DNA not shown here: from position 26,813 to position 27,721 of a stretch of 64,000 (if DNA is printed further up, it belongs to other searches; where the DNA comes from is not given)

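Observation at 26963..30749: Split tRNA end-healing cassette: HD phosphohydrolase, metallophosphoesterase and CCA-adding head domain, plus a Pnk-like kinase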

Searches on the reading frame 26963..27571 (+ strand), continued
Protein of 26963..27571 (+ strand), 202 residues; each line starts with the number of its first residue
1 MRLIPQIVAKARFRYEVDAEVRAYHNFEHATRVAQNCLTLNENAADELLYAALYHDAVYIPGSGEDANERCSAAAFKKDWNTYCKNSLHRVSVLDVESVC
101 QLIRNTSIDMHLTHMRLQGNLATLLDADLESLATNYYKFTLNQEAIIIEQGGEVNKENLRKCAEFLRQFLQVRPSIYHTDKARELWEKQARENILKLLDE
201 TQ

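Call 48: predict_structure(alignment_id=A1)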
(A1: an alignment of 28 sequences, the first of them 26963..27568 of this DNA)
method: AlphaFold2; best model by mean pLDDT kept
length: 202 residues; sequences in the alignment: 28
mean_pLDDT: 95.6   pTM: 0.91
mean pLDDT of the five models: 95.6, 95.5, 95.3, 95.2, 95.1
residues with pLDDT >= 90: 183; 70-90: 14; 50-70: 5; < 50: 0
segments of 3 or more residues with pLDDT < 50: none
pLDDT, mean of each block of 10 residues (from residue 1): 88 96 96 98 97 97 91 98 83 88 98 98 99 99 97 98 98 98 99 99 95
secondary structure, 60 per line:
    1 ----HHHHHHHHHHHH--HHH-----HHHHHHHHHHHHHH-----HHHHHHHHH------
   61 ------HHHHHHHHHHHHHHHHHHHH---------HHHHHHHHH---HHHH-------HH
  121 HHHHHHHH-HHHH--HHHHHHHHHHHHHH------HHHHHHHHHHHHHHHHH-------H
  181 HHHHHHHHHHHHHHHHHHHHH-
elements in order: H5-16 H27-40 H46-54 H67-86 H96-104 H108-111 H119-128 H130-133 H136-149 H156-172 H180-201

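Call 92: find_related_loci(query=A1, collection=genome_contigs, flank=4000)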
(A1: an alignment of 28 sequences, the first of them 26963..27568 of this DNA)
Query A1 (202 aa) in genome_contigs; peptide patterns used: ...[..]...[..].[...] (x = any residue, [..] = any of these).
91 stretches matched a pattern; 28 encode a relative of the query (tblastn E <= 1e-3); 28 distinct loci.
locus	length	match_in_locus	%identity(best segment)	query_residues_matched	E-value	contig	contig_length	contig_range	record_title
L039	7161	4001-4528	31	20-198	4e-15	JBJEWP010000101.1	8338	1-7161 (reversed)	MAG: Stenotrophomonas sp. isolate LOHA01_bin.001 NODE_3770_length_8338_cov_22.120850, whole genome shotgun sequence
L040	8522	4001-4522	31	22-198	2e-13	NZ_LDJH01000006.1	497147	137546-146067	Stenotrophomonas koreensis strain DSM 17805 contig_6, whole genome shotgun sequence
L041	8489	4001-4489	31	12-177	9e-13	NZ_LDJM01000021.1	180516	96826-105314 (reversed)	Stenotrophomonas ginsengisoli strain DSM 24757 contig_21, whole genome shotgun sequence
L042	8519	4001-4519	31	22-197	2e-12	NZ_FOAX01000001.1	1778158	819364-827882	Pseudoxanthomonas sp. GM95, whole genome shotgun sequence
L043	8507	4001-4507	31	22-194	3e-12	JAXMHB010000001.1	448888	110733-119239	MAG: Lysobacterales bacterium isolate STL-PRO128 C2.36.fa-1, whole genome shotgun sequence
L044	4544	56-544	30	22-194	1e-11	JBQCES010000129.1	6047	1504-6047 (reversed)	MAG: Angustibacter sp. isolate bin146 k141_761639, whole genome shotgun sequence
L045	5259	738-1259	27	22-198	7e-10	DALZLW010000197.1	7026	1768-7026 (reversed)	MAG TPA_asm: Stenotrophomonas sp. isolate CTOTU47514 NODE_522_length_7026_cov_7.329078, whole genome shotgun sequence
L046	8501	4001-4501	29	18-194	2e-9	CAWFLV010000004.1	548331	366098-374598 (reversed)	MAG: uncultured Actinomycetota bacterium isolate MFD01721.bin.1.213 genome assembly, contig: contig_27733, whole genome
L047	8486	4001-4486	29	22-194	1e-9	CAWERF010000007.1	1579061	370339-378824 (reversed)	MAG: uncultured Actinomycetota bacterium isolate MFD05377.bin.1.204 genome assembly, contig: contig_54318, whole genome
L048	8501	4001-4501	31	22-198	2e-9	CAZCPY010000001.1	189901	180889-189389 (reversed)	MAG TPA_asm: uncultured Rhodobacterales bacterium isolate binchicken_co319_30 genome assembly, contig: NODE_89_length_18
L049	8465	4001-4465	29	22-180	2e-9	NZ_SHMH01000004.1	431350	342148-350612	Pseudoxanthomonas winnipegensis strain NML 130738 NML130738_4, whole genome shotgun sequence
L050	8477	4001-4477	30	22-193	3e-9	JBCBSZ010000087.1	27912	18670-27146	MAG: Actinomycetota bacterium isolate J06638_35 NODE_87_length_27912_cov_8.825322, whole genome shotgun sequence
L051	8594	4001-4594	26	1-198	3e-9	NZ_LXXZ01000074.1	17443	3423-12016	Stenotrophomonas sepilia strain SM16975 SM16975_S3_L001_R1_001_(paired)_contig_58, whole genome shotgun sequence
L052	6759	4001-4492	28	22-194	1e-7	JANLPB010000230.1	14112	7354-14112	MAG: Ilumatobacteraceae bacterium isolate OTE_38_metabat_448 OTE_38_k141_3653302, whole genome shotgun sequence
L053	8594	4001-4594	27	1-198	4e-9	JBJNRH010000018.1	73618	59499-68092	Nocardiopsis yanglingensis strain A18 Scaffold18, whole genome shotgun sequence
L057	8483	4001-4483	28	22-191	9e-5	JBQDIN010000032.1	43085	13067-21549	MAG: Propionibacteriaceae bacterium isolate AOP32_A1_surf _bin _7 AOP32_A1_surf.bin.7_32, whole genome shotgun sequence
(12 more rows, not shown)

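Call 96: search_protein_families(library=pfam, proteins=[L039:3224-3874:+, L047:2270-3421:-, L047:4582-5427:-, L053:2621-3862:-, L042:4578-6272:-, L049:4233-5396:+, L051:4667-5437:+, L043:4357-5262:+, L057:4413-6293:+], max_evalue=0.01)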
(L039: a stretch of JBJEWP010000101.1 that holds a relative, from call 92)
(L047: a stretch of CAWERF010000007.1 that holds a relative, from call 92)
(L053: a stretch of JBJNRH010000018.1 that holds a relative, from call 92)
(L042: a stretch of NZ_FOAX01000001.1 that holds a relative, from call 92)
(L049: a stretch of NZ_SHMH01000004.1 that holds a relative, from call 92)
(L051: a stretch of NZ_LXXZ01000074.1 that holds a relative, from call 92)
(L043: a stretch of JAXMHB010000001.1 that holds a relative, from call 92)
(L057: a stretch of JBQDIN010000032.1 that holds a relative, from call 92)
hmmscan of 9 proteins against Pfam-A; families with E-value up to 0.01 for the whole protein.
L039:3224-3874:+ (217 aa): 0 families

L047:2270-3421:- (384 aa): 2 families
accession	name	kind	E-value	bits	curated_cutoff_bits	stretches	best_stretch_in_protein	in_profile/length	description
PF00753.33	Lactamase_B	-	3.2e-20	73.4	22.7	1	120-301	8-196/196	Metallo-beta-lactamase superfamily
PF12706.13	Lactamase_B_2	-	1.8e-05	24.9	27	1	130-244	3-116/200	Beta-lactamase superfamily domain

L047:4582-5427:- (282 aa): 1 family
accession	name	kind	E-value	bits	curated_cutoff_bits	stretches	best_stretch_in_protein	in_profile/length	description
PF08808.17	RES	-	1e-08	35.8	23.2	1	82-235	4-137/157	RES domain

L053:2621-3862:- (414 aa): 15 families
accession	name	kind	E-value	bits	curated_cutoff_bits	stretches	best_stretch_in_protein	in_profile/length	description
PF07719.23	TPR_2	-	4.7e-16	58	27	2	325-356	2-33/34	Tetratricopeptide repeat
PF00515.34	TPR_1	-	2.3e-11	43.4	27.8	0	328-354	5-31/34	Tetratricopeptide repeat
PF14559.12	TPR_19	-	8e-11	42.5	25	2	337-390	4-57/68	Tetratricopeptide repeat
PF13428.12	TPR_14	-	7.4e-09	35.9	23.5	1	327-367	4-44/44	Tetratricopeptide repeat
PF13431.12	TPR_17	-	3.4e-08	33.6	24.4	0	244-276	1-33/34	Tetratricopeptide repeat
PF13424.12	TPR_12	-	5.3e-08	33.4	30.1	2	256-315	3-70/77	Tetratricopeptide repeat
PF13181.12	TPR_8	-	1e-07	31.9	25.7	0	258-286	3-31/34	Tetratricopeptide repeat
PF13432.12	TPR_16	-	1.7e-07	32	32.7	1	328-377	1-50/65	Tetratricopeptide repeat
PF13414.12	TPR_11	-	2.7e-07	30.6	26.8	0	337-372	7-42/42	TPR repeat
PF24575.1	TPR_Slam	-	1.7e-05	25.6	35.2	1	321-378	44-101/104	Surface lipoprotein assembly modifier, N-terminal TPR repeats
PF01841.26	Transglut_core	-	1.9e-05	25.3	23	1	91-162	3-74/108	Transglutaminase-like superfamily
PF07721.20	TPR_4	-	0.00076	20.3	27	0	359-381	2-24/26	Tetratricopeptide repeat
PF23914.1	TPR_CcmH_CycH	-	0.0025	18.1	42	1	248-356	42-153/158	Cytochrome c-type biogenesis protein H TPR domain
PF13374.12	TPR_10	-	0.0033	17.8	27.5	1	260-285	6-31/42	Tetratricopeptide repeat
PF13174.12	TPR_6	-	0.0034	18.4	26.3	0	326-356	2-32/33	Tetratricopeptide repeat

L042:4578-6272:- (565 aa): 2 families
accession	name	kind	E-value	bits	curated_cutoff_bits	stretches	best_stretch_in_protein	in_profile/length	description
PF00563.25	EAL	-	3.3e-64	216.9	31.3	1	314-546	3-236/236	EAL domain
PF12792.12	CSS-motif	-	3.3e-19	69.5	23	1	82-280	2-206/209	CSS motif domain associated with EAL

L049:4233-5396:+ (388 aa): 0 families

L051:4667-5437:+ (257 aa): 1 family
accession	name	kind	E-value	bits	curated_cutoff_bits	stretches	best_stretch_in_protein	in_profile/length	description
PF06197.19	DUF998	-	6.2e-13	49.2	30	1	65-245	2-183/184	Protein of unknown function (DUF998)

L043:4357-5262:+ (302 aa): 8 families
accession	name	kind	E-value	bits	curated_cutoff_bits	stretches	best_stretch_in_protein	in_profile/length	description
PF08241.18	Methyltransf_11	-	5.8e-14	52.9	21.2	1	97-183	1-94/95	Methyltransferase domain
PF13649.12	Methyltransf_25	-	7.1e-13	49.5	27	1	97-180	2-97/97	Methyltransferase domain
PF08242.18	Methyltransf_12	-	2.1e-12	48.1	30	1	97-182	1-98/98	Methyltransferase domain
PF13489.12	Methyltransf_23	-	1.6e-06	28.4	27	1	72-182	2-114/164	Methyltransferase domain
PF13847.12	Methyltransf_31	-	1.5e-05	25.2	27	1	97-188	8-113/145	Methyltransferase domain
PF09445.16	Methyltransf_15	-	0.0004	20.4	22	1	94-158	2-63/165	RNA cap guanine-N2 methyltransferase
PF24675.1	NpmA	-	0.0025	17.6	60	1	87-129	18-62/214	16S rRNA (adenine(1408)-N(1))-methyltransferase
PF08003.17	Methyltransf_9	-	0.0052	16.2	23.8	1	94-146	117-170/315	Protein of unknown function (DUF1698)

L057:4413-6293:+ (627 aa): 4 families
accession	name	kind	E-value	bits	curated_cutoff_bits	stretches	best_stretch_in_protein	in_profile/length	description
PF00128.31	Alpha-amylase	-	2.6e-154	515.2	22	1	77-550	1-446/446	Alpha amylase, catalytic domain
PF11941.14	DUF3459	-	3.7e-07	30.9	22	1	533-618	1-88/90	Domain of unknown function (DUF3459)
PF16657.11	Malt_amylase_C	-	0.00012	22.5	27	1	550-588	1-39/75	Maltogenic Amylase, C-terminal domain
PF14701.12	hDGE_amylase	-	0.0037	16.9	27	1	92-178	19-113/439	Glycogen debranching enzyme, glucanotransferase domain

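Call 100: find_encoding_contigs(protein=P0058, flank=6000, max_places=1)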
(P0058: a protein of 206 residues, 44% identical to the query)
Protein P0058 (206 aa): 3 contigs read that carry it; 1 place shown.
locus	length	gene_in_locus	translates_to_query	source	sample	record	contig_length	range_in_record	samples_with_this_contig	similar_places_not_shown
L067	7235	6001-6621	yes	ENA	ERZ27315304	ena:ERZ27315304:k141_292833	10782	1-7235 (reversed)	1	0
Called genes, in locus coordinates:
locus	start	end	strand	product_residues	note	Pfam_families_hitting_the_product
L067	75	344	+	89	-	PF10902:WYL_2 (weak)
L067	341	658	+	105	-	-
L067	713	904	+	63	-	-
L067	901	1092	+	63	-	-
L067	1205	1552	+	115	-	-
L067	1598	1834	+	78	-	-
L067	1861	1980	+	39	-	-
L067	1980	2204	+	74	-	-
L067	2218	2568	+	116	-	-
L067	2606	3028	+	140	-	-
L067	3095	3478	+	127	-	-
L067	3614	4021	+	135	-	-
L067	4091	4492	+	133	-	-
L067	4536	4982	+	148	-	-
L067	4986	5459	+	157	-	PF01661:Macro (weak)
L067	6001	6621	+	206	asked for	-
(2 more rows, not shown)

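Call 101: find_encoding_contigs(protein=P0056, flank=6000, max_places=1)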
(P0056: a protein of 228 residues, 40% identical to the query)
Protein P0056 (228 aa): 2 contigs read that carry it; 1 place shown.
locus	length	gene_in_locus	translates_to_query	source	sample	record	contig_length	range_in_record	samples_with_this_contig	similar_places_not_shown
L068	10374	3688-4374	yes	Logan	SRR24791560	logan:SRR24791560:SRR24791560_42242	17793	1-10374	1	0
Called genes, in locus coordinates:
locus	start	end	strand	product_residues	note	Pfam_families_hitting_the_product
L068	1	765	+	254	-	?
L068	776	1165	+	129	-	-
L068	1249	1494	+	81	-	-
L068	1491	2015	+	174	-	PF18143:HAD_SAK_2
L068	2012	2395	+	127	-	-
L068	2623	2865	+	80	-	-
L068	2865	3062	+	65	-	-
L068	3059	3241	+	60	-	-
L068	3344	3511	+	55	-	-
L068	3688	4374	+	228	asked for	-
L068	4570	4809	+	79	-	-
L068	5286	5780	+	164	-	-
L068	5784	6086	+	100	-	-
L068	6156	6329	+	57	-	-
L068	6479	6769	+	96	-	-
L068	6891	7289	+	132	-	PF00011:HSP20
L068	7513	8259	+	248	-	PF12917:YfbR-like (weak)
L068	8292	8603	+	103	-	-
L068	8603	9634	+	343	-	-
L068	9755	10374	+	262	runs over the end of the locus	PF13240:Zn_Ribbon_1 (weak)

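Call 102: find_encoding_contigs(protein=P0053, flank=6000, max_places=1)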
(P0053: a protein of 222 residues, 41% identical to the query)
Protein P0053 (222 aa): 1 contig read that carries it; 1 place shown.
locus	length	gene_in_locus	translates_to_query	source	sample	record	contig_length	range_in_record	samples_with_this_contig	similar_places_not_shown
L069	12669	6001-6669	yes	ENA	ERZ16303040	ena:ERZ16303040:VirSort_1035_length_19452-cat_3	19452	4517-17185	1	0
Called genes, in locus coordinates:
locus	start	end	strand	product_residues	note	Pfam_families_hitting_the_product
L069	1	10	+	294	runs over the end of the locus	PF00149:Metallophos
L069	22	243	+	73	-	-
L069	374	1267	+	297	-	-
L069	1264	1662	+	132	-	-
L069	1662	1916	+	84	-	PF05488:PAAR_motif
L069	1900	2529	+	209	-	PF00583:Acetyltransf_1, PF13302:Acetyltransf_3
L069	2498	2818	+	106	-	-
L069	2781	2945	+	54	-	-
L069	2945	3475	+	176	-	PF18143:HAD_SAK_2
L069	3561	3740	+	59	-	-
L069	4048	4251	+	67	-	-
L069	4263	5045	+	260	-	-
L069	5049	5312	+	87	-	-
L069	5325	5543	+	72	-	-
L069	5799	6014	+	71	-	-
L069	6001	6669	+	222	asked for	-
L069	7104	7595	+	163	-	-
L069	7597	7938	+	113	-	-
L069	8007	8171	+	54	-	-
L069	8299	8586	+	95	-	-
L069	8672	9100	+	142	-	PF00011:HSP20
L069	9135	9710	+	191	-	-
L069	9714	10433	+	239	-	PF12917:YfbR-like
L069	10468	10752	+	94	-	-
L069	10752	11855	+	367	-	-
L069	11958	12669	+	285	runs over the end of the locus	PF13240:Zn_Ribbon_1 (weak)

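Call 103: find_encoding_contigs(protein=P0025, flank=6000, max_places=1)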
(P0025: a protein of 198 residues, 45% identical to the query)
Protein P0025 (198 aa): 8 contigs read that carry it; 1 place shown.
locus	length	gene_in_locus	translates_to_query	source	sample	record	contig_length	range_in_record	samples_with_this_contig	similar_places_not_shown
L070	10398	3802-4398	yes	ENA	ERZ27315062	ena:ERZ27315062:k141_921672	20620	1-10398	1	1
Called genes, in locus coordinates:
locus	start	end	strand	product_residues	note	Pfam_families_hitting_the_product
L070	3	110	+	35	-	?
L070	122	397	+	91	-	-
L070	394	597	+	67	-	-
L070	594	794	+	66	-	-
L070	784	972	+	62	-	-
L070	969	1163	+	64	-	-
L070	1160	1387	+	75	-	-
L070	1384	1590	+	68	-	-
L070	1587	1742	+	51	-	-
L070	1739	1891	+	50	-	-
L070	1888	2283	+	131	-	-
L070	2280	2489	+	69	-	-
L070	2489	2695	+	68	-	-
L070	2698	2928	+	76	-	-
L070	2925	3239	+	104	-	-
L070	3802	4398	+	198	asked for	-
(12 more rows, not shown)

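Call 134: fold_search(model_id=the predicted structure, library=viral)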
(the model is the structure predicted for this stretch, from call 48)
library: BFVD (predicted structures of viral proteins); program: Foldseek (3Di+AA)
matches with E <= 10: 130; with E <= 0.001: 7
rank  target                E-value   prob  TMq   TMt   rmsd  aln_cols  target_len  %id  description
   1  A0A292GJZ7            7.9e-08  1.00  0.78  0.56   3.7       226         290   24  (no name in the UniProt tables at hand)
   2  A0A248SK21            5.0e-06  1.00  0.71  0.63   4.4       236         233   18  (no name in the UniProt tables at hand)
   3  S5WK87                1.3e-04  1.00  0.58  0.48   8.1       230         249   16  Putative metal-dependent phosphohydrolase [Pseudomonas phage PaBG]
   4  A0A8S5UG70            2.3e-04  1.00  0.59  0.55   5.1       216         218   21  HDc [Myoviridae sp. ctshb19]
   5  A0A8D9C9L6            3.1e-04  1.00  0.67  0.56   4.3       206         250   19  Putative metal-dependent phosphohydrolase [uncultured marine phage]
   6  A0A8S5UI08            5.8e-04  1.00  0.66  0.59   4.6       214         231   19  Hydrolase [Myoviridae sp. ctu2j3]
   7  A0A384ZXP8            6.7e-04  1.00  0.67  0.59   4.3       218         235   19  Uncharacterized protein [Dickeya phage vB_DsoM_JA29]
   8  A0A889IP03            1.8e-03  1.00  0.62  0.52   5.2       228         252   18  (no name in the UniProt tables at hand)
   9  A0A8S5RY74            2.7e-03  1.00  0.59  0.55   5.1       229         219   20  Metal dependent phosphohydrolases with conserved 'HD' motif [Myoviridae sp. ctNQV2]
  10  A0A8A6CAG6            4.2e-03  1.00  0.60  0.58   5.2       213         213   13  (no name in the UniProt tables at hand)
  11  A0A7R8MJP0            5.8e-03  1.00  0.56  0.45   8.3       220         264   14  Uncharacterized protein [Klebsiella phage vB_KvM-Eowyn]
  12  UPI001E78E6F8         9.9e-03  1.00  0.67  0.46   5.2       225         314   16  (no name look-up for this kind of identifier)
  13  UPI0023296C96         1.4e-02  1.00  0.61  0.58   6.1       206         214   17  (no name look-up for this kind of identifier)
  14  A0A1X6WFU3            2.1e-02  1.00  0.56  0.58   5.6       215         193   18  (no name in the UniProt tables at hand)
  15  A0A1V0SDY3            2.1e-02  1.00  0.52  0.49   6.5       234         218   16  HD domain-containing protein [Indivirus ILV1]
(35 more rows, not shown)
